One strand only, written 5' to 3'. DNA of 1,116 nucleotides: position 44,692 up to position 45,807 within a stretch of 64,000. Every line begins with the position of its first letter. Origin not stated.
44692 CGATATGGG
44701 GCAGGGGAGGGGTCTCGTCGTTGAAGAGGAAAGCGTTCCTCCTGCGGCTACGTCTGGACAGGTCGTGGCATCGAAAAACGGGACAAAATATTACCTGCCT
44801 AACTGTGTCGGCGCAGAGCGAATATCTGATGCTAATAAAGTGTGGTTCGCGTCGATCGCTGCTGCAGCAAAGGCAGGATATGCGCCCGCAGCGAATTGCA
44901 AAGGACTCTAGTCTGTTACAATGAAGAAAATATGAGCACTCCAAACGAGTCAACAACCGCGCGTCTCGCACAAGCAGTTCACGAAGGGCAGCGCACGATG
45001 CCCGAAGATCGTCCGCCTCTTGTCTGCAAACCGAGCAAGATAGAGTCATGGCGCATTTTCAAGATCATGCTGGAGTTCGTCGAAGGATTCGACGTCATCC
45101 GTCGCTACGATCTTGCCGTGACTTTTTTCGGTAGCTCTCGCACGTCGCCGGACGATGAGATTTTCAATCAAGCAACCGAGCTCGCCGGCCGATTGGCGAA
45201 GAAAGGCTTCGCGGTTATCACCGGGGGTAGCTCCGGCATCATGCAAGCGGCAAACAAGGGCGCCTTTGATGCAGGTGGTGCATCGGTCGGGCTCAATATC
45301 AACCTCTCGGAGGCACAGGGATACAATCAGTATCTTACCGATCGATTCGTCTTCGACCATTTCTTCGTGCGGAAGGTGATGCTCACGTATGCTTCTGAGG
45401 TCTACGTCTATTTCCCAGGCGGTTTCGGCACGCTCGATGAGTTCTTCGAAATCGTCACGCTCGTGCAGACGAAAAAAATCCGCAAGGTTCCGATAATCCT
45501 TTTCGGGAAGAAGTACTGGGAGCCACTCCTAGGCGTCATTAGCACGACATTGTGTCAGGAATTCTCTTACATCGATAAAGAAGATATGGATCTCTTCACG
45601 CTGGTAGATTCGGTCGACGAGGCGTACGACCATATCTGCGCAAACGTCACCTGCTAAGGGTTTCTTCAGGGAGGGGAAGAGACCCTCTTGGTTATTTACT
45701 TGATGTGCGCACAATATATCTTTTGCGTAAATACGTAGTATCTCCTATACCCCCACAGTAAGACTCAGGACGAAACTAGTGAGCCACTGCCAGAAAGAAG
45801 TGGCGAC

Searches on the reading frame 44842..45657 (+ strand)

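Call 81: search_protein_families(library=padloc, proteins=[window:44842-45657:+], max_evalue=0.00001)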
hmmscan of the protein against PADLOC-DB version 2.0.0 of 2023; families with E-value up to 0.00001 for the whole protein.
window:44842-45657:+ (271 aa): 1 family
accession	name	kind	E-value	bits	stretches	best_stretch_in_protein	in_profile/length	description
PDLC03927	PsyrA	-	2.6e-07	28.1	1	95-151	136-190/398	-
